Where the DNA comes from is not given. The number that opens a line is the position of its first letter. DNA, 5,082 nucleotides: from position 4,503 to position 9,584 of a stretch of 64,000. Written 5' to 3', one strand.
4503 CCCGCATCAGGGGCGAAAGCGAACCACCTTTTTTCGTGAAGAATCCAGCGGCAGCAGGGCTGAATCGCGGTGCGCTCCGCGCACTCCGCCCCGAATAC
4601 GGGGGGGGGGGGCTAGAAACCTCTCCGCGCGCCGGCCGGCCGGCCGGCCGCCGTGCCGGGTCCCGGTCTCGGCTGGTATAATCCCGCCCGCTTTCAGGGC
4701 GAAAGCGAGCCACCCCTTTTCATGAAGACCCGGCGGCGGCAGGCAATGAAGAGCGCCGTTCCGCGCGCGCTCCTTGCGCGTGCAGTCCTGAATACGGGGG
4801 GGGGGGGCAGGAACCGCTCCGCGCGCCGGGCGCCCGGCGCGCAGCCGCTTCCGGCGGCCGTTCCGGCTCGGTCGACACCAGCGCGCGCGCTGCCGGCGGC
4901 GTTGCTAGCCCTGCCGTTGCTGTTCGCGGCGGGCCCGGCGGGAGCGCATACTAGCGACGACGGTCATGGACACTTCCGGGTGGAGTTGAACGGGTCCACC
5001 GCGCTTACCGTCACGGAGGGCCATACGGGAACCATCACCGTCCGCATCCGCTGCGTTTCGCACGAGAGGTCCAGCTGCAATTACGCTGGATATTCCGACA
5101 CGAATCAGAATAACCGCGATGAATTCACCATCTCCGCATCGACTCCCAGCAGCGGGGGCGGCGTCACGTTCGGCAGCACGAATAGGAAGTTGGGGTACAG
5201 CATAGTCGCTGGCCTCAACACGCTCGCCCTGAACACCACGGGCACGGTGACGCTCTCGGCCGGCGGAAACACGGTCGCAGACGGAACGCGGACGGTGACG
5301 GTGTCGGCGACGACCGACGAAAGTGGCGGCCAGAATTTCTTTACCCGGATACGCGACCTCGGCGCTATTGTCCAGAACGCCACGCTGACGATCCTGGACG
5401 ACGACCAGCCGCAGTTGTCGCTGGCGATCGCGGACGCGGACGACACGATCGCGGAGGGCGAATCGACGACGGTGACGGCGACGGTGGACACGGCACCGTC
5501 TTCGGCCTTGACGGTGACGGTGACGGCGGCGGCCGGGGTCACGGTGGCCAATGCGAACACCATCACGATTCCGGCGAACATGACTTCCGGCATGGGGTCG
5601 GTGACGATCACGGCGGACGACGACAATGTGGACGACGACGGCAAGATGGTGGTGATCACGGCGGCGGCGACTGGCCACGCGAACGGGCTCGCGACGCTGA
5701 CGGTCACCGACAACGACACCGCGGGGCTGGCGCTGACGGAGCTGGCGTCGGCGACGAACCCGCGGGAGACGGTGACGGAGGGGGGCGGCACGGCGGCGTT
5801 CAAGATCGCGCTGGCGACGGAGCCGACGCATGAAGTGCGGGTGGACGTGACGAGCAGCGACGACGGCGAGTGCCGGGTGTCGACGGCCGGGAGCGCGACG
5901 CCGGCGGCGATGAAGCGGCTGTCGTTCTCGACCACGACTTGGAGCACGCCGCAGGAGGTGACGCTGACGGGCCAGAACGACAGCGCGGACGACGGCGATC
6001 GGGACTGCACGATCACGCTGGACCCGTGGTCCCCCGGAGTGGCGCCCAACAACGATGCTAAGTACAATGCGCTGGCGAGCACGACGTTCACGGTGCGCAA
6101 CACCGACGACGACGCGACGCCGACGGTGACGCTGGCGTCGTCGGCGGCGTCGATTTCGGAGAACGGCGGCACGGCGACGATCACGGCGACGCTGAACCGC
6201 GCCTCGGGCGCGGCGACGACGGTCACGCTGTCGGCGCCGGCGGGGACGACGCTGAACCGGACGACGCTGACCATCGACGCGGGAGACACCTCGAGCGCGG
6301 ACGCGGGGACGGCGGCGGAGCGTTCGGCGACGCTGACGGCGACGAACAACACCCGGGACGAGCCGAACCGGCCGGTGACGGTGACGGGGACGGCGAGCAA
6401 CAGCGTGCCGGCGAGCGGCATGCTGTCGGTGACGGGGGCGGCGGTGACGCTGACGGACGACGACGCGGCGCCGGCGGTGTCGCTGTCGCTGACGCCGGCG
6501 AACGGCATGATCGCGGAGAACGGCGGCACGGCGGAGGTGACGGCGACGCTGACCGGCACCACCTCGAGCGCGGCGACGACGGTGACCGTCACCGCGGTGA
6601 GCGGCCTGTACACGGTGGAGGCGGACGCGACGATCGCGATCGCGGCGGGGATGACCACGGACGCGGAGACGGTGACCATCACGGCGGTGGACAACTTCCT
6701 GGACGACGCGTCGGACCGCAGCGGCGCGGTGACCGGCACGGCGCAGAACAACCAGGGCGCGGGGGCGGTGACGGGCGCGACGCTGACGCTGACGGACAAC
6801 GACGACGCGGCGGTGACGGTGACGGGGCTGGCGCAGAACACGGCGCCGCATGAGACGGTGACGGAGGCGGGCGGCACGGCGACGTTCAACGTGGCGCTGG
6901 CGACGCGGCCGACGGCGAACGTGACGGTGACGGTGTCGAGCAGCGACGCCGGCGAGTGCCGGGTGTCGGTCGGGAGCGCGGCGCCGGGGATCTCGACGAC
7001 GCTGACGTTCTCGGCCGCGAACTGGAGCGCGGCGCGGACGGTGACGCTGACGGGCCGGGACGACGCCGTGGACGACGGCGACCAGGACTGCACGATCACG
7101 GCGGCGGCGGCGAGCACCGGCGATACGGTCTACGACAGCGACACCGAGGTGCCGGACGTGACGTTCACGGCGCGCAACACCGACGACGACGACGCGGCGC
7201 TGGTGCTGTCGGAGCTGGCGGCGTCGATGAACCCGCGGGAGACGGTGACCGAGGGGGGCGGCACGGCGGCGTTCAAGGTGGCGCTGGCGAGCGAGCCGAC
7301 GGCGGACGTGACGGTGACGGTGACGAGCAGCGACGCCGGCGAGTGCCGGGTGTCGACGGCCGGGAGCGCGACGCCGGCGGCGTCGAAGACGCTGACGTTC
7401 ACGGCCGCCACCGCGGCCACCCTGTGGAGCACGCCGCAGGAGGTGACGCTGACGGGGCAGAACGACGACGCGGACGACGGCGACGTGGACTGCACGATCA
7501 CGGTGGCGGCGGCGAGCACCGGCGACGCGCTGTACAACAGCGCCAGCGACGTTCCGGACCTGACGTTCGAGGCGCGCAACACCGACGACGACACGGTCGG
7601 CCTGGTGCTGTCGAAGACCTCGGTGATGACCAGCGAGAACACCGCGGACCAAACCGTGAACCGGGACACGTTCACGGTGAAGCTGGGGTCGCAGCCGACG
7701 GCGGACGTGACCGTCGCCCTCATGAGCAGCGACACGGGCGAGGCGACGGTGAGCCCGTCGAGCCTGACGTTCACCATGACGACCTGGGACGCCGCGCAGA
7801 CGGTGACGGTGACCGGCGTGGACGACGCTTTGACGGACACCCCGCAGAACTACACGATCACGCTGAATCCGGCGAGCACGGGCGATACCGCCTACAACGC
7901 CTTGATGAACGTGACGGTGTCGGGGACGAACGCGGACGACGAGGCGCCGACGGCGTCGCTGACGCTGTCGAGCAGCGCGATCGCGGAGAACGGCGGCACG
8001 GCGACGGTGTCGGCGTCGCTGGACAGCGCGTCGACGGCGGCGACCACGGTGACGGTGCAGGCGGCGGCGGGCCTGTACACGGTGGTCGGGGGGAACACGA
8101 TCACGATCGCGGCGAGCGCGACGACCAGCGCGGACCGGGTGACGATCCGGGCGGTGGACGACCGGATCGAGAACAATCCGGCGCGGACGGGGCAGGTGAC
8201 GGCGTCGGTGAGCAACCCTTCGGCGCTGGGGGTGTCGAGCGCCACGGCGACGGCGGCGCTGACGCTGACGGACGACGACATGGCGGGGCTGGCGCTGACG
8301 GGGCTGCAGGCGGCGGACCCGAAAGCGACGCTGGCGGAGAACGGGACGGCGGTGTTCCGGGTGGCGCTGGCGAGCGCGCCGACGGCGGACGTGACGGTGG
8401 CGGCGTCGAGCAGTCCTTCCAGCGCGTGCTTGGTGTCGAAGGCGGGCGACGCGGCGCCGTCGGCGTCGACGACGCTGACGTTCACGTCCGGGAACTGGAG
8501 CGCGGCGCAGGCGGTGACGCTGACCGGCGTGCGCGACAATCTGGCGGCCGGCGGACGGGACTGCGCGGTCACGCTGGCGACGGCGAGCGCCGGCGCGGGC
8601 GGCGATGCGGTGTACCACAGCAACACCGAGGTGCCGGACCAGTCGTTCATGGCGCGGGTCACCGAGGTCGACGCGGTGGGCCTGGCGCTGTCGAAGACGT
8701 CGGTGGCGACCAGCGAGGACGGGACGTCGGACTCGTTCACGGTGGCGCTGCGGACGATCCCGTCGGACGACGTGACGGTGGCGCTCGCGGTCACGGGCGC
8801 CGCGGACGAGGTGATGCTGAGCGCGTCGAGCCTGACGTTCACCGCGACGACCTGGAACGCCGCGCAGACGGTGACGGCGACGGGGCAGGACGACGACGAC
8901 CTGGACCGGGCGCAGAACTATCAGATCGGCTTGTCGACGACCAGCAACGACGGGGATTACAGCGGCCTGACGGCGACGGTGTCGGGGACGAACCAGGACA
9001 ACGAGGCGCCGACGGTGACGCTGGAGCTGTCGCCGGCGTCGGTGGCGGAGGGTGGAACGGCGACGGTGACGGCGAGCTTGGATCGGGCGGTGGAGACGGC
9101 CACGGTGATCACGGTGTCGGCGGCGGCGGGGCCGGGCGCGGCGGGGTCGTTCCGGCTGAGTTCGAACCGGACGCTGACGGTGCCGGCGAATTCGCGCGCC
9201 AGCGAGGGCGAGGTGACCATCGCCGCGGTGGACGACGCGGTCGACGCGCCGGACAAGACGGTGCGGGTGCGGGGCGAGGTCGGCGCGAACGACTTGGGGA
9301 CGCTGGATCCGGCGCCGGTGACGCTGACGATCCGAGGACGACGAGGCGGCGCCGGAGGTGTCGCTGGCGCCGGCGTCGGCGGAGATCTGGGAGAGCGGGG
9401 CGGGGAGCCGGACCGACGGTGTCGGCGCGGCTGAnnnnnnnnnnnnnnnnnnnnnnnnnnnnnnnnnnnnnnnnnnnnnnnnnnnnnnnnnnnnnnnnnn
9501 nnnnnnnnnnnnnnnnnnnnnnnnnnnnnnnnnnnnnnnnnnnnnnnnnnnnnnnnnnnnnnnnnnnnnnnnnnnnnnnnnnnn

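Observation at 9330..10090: Cluster of at least 4-5 frameshifts in a 750-bp stretch of autotransporter gene 1: pseudogene or repeat-driven assembly error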

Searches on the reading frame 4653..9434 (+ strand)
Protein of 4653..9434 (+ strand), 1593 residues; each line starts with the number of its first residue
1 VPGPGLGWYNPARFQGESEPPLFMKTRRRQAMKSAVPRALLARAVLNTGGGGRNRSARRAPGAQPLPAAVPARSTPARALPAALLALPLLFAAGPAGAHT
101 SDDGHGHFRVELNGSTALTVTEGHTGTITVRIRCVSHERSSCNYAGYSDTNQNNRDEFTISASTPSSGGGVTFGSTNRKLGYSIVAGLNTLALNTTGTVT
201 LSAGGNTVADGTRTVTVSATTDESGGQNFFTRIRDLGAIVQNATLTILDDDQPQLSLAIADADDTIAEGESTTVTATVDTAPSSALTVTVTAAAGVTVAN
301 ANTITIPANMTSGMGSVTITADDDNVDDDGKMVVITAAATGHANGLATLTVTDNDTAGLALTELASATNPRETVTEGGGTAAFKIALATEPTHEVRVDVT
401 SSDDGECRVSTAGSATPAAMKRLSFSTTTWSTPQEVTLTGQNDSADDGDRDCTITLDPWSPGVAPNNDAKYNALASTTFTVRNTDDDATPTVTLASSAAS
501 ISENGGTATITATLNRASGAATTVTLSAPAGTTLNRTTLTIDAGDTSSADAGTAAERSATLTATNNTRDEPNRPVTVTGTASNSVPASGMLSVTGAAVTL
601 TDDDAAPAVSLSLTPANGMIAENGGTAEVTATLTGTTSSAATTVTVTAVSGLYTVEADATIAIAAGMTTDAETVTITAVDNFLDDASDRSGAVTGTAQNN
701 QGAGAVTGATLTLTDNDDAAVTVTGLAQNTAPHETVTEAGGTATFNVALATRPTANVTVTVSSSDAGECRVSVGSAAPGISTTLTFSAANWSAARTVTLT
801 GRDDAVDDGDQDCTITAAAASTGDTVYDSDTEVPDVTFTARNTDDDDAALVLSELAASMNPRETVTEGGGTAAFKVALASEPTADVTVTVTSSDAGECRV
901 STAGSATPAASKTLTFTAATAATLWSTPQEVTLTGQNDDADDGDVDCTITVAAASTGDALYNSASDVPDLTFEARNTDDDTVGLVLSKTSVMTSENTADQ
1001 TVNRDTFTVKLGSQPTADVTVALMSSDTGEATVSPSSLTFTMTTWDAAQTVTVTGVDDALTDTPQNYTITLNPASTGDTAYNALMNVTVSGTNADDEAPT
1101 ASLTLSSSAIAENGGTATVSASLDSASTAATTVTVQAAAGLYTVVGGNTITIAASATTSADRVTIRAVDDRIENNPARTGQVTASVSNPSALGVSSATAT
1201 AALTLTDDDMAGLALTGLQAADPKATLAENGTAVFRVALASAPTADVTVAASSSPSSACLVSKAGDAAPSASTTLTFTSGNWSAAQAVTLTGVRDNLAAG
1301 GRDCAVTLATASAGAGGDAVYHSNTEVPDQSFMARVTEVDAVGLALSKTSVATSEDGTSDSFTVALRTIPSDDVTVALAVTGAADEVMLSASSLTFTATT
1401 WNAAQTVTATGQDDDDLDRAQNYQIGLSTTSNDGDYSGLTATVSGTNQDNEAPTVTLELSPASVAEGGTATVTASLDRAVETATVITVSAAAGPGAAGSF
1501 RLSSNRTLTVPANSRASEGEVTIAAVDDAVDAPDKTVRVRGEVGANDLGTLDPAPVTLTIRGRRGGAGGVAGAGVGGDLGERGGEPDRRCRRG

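Call 8: search_protein_families(library=pfam, proteins=[window:4653-9434:+], max_evalue=0.01)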
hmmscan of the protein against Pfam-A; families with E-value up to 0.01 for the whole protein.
window:4653-9434:+ (1593 aa): 4 families
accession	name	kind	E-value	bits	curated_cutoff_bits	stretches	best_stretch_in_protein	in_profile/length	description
PF20736.2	Glyco_hydro127M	-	4.8e-05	23.8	24.2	0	761-825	25-88/95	Beta-L-arabinofuranosidase, GH127 middle domain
PF23667.1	CUB_CDCP1_1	-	4.9e-05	23.6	27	0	751-786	5-43/72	CDCP1 CUB domain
PF20579.4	LapA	-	0.00036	21.3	27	1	261-343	8-82/99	LapA domain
PF19135.5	DUF5818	-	0.0045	17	27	0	1520-1552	20-50/57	Protein of unknown function (DUF5818)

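Call 69: list_cluster_members(proteins=[window:4746-9431:+, window:4722-9431:+, window:9555-10079:+, window:9585-10079:+, window:9591-10079:+, window:9627-10079:+, window:30353-34834:+])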
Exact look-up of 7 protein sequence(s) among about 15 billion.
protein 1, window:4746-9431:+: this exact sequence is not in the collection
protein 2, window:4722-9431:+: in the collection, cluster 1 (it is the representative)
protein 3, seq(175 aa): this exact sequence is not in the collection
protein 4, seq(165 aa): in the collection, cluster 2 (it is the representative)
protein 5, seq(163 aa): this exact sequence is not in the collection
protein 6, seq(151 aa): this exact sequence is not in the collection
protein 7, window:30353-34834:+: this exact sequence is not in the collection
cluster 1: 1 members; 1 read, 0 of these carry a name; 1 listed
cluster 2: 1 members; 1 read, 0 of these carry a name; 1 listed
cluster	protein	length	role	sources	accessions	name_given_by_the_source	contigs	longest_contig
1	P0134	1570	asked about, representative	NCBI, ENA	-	-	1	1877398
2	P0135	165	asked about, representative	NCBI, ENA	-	-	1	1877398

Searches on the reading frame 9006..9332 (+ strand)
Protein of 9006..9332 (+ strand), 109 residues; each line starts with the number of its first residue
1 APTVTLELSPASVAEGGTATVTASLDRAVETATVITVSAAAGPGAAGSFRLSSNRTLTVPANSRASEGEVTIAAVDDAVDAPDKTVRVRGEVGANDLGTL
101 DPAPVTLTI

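Call 60: predict_structure(alignment_id=A1)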
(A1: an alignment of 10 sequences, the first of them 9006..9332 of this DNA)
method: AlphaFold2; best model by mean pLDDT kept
length: 109 residues; sequences in the alignment: 10
mean_pLDDT: 91.2   pTM: 0.83
mean pLDDT of the five models: 91.2, 90.3, 89.5, 85.8, 66.8
residues with pLDDT >= 90: 84; 70-90: 19; 50-70: 6; < 50: 0
segments of 3 or more residues with pLDDT < 50: none
pLDDT, mean of each block of 10 residues (from residue 1): 93 96 95 94 89 95 94 89 91 75 92
secondary structure, 60 per line:
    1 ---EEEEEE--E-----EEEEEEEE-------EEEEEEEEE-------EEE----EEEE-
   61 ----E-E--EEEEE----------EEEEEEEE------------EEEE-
elements in order: E4-9 E18-25 E33-41 E49-51 E56-59 E70-74 E85-92 E105-108

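Call 62: fold_search(model_id=the predicted structure, library=pdb)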
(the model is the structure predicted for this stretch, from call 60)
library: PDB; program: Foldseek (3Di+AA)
matches with E <= 10: 1951; with E <= 0.001: 2
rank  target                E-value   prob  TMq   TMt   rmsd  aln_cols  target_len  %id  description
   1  3frp_G                5.1e-04  1.00  0.43  0.27   5.5       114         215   16  Crystal Structure of Cobra Venom Factor, a Co-factor for C3- and C5 convertase CVFBb (released 2009-04-28)
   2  8dke_P                6.3e-04  1.00  0.58  0.23   3.7       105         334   13  Cryo-EM structure of cystinosin in a cytosol-open state (released 2022-09-21)
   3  8dkw_P                1.3e-03  1.00  0.54  0.21   4.1       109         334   14  Cryo-EM structure of cystinosin N288K mutant in a cytosol-open state at pH5.0 (released 2022-09-21)
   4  2r39                  1.4e-03  1.00  0.51  0.51   4.9       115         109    7  Crystal structure of FixG-related protein from Vibrio parahaemolyticus (released 2007-09-11)
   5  6t8l_A                1.6e-03  1.00  0.67  0.20   3.6       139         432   14  Crystal structure of Bacteroides thetaiotamicron EndoBT-3987 with Man9GlcNAc product in P212121 (released 2020-02-26)
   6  3hrz_B                1.6e-03  1.00  0.52  0.29   4.3       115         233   16  Cobra Venom Factor (CVF) in complex with human factor B (released 2009-07-07)
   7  3poh                  1.7e-03  1.00  0.67  0.20   3.8       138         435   14  Crystal structure of an endo-beta-N-acetylglucosaminidase (BT_3987) from BACTEROIDES THETAIOTAOMICRON VPI-5482 at 1.55 A (released 2010-12-29)
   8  3e9t_B                1.8e-03  1.00  0.60  0.58   4.3       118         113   18  Crystal structure of Apo-form Calx CBD1 domain (released 2009-09-01)
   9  4djm_D                1.8e-03  1.00  0.51  0.31   6.4       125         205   10  Crystal structure of the E. coli chaperone DraB (released 2013-01-16)
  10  2co7_B                1.9e-03  1.00  0.50  0.31   5.3       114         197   15  Salmonella enterica SafA pilin in complex with the SafB chaperone (Type II) (released 2006-06-27)
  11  3e9t_A                2.1e-03  1.00  0.66  0.64   3.9       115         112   18  Crystal structure of Apo-form Calx CBD1 domain (released 2009-09-01)
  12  5jpn_B                2.1e-03  1.00  0.55  0.12   3.9       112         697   14  Structure of human complement C4 rebuilt using iMDFF (released 2016-08-10)
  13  1z9l                  2.1e-03  1.00  0.41  0.38   5.9       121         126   11  1.7 Angstrom Crystal Structure of the Rat VAP-A MSP Homology Domain (released 2005-07-19)
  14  4djm_H                2.3e-03  1.00  0.45  0.29   5.8       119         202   11  Crystal structure of the E. coli chaperone DraB (released 2013-01-16)
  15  3ead_B                2.5e-03  1.00  0.67  0.65   3.5       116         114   17  Crystal structure of CALX-CBD1 (released 2009-09-08)
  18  3ead_C                2.8e-03  1.00  0.67  0.65   3.4       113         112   18  Crystal structure of CALX-CBD1 (released 2009-09-08)
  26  2dpk                  3.6e-03  1.00  0.67  0.60   4.1       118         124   18  The Crystal Structure of the Primary Ca2+ Sensor of the Na+/Ca2+ Exchanger (released 2006-06-13)
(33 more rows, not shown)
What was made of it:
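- On Calx-beta domain (PF03160): CALX CBD1 matches have TM 0.65-0.67 but E about 2e-3, alongside other Ig-like folds (calls 60, 62).
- Closest known: Calx-beta domain. Same: Its best whole-domain PDB matches are CALX/NCX1 CBD1 (3ead, 2dpk; TM 0.60-0.67) (calls 60, 62).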
